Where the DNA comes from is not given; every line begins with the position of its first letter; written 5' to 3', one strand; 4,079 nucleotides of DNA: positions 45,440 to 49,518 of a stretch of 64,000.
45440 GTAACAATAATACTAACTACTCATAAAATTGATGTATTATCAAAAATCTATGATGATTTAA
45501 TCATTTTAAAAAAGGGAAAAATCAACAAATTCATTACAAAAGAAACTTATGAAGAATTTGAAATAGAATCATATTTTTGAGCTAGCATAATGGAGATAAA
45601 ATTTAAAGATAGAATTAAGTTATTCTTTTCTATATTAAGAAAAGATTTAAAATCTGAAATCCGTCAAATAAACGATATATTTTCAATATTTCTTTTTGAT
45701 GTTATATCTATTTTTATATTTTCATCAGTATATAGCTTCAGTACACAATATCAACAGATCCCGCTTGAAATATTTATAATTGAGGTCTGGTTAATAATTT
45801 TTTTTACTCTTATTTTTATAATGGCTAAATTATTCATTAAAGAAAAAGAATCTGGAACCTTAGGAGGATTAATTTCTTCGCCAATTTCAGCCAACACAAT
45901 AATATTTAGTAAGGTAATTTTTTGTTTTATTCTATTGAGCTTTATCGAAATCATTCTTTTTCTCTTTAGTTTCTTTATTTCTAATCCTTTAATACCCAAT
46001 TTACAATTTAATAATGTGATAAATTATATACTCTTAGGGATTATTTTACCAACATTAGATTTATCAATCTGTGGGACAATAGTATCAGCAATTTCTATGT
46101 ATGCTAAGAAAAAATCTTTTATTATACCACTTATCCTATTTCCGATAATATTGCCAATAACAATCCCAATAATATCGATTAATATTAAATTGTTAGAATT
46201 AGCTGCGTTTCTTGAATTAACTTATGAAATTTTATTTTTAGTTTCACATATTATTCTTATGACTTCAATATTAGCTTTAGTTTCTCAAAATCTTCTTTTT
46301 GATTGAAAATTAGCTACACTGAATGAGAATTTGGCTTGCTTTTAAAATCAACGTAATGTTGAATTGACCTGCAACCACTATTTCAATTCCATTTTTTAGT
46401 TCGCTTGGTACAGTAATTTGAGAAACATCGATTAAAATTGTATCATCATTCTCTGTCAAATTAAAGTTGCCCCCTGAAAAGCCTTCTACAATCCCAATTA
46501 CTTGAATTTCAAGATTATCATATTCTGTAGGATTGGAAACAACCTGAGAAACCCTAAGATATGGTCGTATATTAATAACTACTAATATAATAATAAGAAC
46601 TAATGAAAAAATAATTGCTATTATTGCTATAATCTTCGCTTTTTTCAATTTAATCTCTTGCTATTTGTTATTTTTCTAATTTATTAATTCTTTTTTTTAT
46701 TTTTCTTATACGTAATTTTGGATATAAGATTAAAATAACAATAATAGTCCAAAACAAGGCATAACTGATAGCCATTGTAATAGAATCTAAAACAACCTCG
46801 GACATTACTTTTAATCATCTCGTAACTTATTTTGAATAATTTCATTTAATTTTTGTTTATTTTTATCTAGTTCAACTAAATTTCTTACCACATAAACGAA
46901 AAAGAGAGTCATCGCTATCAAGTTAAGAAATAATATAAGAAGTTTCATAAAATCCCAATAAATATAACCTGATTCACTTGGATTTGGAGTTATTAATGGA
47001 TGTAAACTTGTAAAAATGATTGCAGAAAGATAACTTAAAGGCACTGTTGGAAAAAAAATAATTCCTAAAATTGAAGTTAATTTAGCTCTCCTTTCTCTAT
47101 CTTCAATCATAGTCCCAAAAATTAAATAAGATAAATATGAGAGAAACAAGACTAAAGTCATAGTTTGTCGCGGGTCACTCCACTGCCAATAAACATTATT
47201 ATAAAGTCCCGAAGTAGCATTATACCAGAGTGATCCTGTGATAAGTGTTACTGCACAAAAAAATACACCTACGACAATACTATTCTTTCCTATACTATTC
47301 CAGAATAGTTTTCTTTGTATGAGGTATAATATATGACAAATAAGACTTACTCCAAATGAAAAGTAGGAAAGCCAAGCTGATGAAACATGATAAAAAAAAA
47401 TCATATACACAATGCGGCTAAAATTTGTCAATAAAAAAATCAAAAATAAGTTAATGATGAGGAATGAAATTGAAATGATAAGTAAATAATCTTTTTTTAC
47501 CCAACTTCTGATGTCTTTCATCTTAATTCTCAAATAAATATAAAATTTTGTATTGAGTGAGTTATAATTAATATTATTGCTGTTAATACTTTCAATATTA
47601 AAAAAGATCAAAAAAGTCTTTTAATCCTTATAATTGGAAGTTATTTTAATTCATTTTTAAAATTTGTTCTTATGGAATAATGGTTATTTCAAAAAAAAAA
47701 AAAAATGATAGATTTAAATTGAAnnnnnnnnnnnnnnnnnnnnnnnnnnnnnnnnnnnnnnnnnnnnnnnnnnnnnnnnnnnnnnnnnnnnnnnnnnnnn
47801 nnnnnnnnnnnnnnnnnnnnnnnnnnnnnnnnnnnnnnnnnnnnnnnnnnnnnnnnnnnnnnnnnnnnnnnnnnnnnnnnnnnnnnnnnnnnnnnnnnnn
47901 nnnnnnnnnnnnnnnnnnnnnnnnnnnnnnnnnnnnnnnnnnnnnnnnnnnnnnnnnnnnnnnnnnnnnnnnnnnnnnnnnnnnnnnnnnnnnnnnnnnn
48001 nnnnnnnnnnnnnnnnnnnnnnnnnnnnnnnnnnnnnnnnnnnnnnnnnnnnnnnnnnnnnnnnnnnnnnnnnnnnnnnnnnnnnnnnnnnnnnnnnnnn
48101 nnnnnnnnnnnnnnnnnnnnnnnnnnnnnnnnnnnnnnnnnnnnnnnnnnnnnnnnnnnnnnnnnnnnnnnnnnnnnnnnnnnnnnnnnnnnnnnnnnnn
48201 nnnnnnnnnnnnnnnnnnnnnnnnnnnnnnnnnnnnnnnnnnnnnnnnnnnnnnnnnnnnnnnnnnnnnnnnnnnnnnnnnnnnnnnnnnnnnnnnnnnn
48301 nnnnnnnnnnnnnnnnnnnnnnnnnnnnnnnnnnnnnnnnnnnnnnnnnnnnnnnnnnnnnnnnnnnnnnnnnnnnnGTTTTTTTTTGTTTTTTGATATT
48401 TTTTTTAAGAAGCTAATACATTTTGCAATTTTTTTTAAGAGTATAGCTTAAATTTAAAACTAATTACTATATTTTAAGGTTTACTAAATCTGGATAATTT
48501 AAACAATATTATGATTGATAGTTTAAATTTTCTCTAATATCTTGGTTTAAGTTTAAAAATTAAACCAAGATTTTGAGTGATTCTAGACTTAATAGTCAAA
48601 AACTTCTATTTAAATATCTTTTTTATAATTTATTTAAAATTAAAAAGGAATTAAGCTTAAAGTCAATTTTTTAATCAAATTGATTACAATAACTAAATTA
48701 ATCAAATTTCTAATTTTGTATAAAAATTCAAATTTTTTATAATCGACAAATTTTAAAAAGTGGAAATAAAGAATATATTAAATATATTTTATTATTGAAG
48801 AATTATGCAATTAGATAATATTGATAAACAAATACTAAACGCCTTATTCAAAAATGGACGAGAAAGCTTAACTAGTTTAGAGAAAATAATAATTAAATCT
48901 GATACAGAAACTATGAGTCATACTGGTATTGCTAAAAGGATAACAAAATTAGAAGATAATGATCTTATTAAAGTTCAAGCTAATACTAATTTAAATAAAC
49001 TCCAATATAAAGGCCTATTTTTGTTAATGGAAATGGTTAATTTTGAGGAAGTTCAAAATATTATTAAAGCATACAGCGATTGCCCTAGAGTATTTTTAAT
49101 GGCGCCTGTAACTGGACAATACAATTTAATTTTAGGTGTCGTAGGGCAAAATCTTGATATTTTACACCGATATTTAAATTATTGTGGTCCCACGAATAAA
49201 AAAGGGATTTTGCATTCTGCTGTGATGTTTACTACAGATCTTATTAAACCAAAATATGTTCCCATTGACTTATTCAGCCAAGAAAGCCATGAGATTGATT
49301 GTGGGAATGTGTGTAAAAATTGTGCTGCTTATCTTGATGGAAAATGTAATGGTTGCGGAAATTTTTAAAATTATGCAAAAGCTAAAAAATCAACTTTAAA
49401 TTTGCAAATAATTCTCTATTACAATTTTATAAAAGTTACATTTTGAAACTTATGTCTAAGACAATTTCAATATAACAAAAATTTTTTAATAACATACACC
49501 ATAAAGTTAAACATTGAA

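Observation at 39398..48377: Minimal System I cytochrome c maturation locus interleaved with three exported proteins carrying H-x(2-3)-C-H instead of CXXCH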

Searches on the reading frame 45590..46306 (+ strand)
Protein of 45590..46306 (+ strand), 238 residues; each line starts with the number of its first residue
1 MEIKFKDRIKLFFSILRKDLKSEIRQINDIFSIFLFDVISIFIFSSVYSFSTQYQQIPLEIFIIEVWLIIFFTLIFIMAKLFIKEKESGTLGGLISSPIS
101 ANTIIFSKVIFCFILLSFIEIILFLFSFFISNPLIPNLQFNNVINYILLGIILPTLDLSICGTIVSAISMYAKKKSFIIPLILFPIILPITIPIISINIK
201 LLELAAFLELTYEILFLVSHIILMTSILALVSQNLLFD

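Call 3: search_protein_families(library=pfam, proteins=[window:45590-46306:+], max_evalue=0.1)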
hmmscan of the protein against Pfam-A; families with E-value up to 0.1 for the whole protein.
window:45590-46306:+ (238 aa): 5 families
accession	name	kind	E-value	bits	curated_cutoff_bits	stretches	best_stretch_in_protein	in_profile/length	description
PF03379.19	CcmB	-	1.3e-11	44.8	24.9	1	12-194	1-174/215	CcmB protein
PF12730.13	ABC2_membrane_4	-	4.1e-06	27.3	27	1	31-186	20-174/179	ABC-2 family transporter protein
PF01061.29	ABC2_membrane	-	7e-05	22.9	26.9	1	12-188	3-175/211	ABC-2 type transporter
PF12679.13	ABC2_membrane_2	-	0.0018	18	27.2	1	54-216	72-230/283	ABC-2 family transporter protein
PF12698.13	ABC2_membrane_3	-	0.03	13.8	31.6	1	53-198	159-293/347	ABC-2 family transporter protein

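Call 4: search_protein_families(library=ncbifam, proteins=[window:45590-46306:+], max_evalue=0.1)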
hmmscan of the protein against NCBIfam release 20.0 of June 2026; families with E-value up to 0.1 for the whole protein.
window:45590-46306:+ (238 aa): 1 family
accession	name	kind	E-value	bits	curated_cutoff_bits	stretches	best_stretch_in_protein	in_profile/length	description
NF038293.1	permease_SagH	equivalog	0.00056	18.8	450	1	68-202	187-317/370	SagH family ABC transporter permease subunit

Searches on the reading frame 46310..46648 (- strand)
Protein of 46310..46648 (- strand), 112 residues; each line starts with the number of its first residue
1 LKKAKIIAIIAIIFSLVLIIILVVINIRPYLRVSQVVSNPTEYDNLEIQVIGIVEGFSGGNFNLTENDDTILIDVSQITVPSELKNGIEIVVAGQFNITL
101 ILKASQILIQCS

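Call 3: search_protein_families(library=pfam, proteins=[window:46310-46648:-], max_evalue=0.1)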
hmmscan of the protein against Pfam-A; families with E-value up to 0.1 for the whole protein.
window:46310-46648:- (112 aa): 2 families
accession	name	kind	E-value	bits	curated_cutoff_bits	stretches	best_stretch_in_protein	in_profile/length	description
PF03100.22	CcmE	-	2e-06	28.5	24.6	1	30-111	4-92/99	CcmE domain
PF00558.24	Vpu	-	0.088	13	24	0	1-34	1-34/81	Vpu protein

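Call 4: search_protein_families(library=ncbifam, proteins=[window:46310-46648:-], max_evalue=0.1)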
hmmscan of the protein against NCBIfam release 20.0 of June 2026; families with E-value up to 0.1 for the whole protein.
window:46310-46648:- (112 aa): 2 families
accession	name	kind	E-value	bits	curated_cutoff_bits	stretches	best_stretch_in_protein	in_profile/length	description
NF009727.0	PRK13254.1-1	equivalog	8.3e-05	22.4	126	1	2-109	5-121/144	cytochrome c maturation protein CcmE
NF045978.1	ComEA_MAG0490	equivalog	0.049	13.4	98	1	5-55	2-50/162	MAG0490 family ComEA-like DNA-binding protein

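Call 62: search_solved_structures(query=window:46310-46648:-, max_evalue=1, show_alignments=2)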
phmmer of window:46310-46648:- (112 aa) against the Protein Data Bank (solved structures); distinct sequences matched with E-value up to 1: 5.
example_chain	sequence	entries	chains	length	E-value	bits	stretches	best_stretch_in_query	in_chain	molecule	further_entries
1jtd_B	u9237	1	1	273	1.5e-09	41.4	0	75-108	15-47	beta-lactamase inhibitor protein II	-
3qhy_B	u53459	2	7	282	1.7e-09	41.3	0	75-108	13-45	Beta-lactamase inhibitory protein II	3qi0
9t9p_A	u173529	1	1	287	1.9e-09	41.1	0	75-108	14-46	Beta-lactamase inhibitory protein II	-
4qeg_A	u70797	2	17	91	0.59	13.9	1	72-110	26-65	Titin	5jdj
8h2i_bG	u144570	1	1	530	0.71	13.6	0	68-98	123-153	P1v1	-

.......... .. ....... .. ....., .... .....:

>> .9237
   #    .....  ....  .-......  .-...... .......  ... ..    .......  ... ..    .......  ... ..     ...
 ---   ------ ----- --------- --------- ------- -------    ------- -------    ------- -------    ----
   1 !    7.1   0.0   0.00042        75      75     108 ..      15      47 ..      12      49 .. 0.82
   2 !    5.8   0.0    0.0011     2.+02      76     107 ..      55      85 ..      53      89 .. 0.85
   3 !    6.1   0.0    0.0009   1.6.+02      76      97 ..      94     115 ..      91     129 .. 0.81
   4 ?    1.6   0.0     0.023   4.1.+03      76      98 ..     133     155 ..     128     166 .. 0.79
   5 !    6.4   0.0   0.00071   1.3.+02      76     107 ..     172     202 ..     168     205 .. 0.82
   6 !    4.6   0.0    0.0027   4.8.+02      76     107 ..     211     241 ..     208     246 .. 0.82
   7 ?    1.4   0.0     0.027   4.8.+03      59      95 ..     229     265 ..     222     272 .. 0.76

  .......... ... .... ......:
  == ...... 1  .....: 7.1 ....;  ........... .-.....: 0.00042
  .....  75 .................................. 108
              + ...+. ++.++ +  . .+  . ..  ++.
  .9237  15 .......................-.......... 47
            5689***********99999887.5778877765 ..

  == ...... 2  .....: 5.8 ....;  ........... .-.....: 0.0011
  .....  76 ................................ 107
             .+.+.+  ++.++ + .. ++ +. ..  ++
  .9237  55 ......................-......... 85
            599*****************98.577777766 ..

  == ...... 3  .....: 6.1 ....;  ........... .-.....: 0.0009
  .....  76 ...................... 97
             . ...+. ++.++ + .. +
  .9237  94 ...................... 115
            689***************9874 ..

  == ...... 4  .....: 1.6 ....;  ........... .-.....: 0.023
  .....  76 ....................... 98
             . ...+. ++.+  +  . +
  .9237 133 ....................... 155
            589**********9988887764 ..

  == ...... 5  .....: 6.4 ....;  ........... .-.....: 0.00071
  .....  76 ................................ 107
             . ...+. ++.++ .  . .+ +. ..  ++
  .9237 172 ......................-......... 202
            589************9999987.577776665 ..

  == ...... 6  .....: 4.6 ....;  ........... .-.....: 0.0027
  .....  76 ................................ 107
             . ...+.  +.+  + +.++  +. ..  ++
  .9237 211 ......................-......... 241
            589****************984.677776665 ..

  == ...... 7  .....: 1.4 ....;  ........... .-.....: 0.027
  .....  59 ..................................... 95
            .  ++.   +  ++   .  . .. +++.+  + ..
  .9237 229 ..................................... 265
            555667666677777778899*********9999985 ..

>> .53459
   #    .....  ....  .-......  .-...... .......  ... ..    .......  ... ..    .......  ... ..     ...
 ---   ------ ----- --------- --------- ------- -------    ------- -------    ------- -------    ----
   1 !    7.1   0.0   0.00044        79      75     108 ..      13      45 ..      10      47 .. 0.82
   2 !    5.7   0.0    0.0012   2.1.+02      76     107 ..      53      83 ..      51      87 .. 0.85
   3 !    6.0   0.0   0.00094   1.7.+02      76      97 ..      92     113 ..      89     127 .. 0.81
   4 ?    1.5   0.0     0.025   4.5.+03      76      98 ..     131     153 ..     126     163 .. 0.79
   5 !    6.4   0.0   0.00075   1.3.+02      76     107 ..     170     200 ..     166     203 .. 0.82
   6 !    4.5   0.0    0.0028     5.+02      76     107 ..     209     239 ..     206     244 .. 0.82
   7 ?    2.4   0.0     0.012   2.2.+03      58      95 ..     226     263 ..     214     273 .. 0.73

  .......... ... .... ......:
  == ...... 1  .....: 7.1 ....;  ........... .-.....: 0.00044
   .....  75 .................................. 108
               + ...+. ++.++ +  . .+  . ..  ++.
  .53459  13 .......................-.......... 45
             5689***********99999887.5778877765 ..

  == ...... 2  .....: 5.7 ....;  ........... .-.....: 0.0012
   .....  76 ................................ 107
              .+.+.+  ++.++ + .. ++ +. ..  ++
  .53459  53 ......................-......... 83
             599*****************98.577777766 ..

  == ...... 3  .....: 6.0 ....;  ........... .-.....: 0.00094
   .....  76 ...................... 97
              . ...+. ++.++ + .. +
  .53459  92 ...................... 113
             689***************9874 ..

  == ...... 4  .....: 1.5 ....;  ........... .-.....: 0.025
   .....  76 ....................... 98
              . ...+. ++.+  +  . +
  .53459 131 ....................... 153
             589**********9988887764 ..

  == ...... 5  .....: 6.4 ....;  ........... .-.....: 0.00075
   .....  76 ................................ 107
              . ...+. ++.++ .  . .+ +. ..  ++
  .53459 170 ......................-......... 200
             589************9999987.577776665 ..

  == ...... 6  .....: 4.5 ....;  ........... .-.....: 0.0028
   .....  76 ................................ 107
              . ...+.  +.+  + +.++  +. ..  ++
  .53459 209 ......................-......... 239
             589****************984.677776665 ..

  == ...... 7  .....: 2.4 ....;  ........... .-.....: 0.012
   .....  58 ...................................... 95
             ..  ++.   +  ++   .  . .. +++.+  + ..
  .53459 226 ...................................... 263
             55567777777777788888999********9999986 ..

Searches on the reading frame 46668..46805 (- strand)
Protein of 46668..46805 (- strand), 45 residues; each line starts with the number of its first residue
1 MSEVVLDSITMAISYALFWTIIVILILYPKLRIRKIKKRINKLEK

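Call 3: search_protein_families(library=pfam, proteins=[window:46668-46805:-], max_evalue=0.1)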
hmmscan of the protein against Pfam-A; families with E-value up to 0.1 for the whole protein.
window:46668-46805:- (45 aa): 2 families
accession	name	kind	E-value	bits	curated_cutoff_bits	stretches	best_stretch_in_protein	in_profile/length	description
PF04995.19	CcmD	-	0.00034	21.1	25.6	1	14-44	10-40/44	Heme exporter protein D (CcmD)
PF06305.16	LapA_dom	-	0.0098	16.2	28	1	9-45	25-61/64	Lipopolysaccharide assembly protein A domain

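Call 4: search_protein_families(library=ncbifam, proteins=[window:46668-46805:-], max_evalue=0.1)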
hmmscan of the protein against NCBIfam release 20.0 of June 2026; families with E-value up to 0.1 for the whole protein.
window:46668-46805:- (45 aa): 2 families
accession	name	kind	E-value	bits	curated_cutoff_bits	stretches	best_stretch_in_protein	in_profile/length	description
TIGR03141.1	cytochro_ccmD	equivalog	0.0019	18.2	25.95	1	13-44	12-43/47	heme exporter protein CcmD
NF038013.1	AceTr_1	equivalog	0.08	13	50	1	10-37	60-87/176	acetate uptake transporter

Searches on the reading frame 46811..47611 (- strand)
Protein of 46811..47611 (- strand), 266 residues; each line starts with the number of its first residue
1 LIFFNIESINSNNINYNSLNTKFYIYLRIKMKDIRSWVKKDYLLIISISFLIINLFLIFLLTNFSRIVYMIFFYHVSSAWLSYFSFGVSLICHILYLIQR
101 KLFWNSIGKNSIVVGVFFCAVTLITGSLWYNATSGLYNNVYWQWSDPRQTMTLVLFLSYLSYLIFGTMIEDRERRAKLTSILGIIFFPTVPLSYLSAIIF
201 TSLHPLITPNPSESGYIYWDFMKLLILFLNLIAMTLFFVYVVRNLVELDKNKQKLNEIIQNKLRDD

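Call 3: search_protein_families(library=pfam, proteins=[window:46811-47611:-], max_evalue=0.1)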
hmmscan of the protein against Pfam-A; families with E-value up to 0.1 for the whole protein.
window:46811-47611:- (266 aa): 2 families
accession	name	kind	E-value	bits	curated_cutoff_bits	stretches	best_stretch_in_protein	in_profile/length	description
PF01578.25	Cytochrom_C_asm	-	3.6e-15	56.6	29.9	1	45-197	37-204/212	Cytochrome C assembly protein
PF09990.14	DUF2231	-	0.059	13.9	26.4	1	88-128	18-58/139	Predicted membrane protein (DUF2231)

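Call 4: search_protein_families(library=ncbifam, proteins=[window:46811-47611:-], max_evalue=0.1)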
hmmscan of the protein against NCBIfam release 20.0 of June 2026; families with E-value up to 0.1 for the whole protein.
window:46811-47611:- (266 aa): 2 families
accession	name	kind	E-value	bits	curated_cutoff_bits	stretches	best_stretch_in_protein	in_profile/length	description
TIGR01191.1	ccmC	subfamily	6.4e-21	75.1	186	1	69-240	10-179/184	heme ABC transporter permease CcmC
TIGR03144.1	cytochr_II_ccsB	equivalog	1.1e-06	28.6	187.6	1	109-186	161-233/252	c-type cytochrome biogenesis protein CcsB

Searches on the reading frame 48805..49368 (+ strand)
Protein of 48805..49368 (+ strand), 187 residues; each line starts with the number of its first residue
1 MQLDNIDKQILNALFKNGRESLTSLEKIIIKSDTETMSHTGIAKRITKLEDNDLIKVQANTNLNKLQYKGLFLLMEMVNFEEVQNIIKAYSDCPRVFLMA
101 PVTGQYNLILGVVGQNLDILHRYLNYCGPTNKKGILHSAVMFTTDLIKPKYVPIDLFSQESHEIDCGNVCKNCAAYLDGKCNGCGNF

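Call 46: search_protein_families(library=pfam, proteins=[window:48805-49368:+], max_evalue=0.001)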
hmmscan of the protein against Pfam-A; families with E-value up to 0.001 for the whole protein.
window:48805-49368:+ (187 aa): 2 families
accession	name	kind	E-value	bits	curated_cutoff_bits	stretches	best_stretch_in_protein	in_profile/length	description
PF13404.12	HTH_AsnC-type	-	4e-05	23.8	27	1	3-24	1-22/42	AsnC-type helix-turn-helix domain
PF13412.12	HTH_24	-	0.0002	21.3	21.9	0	3-23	1-21/48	Winged helix-turn-helix DNA-binding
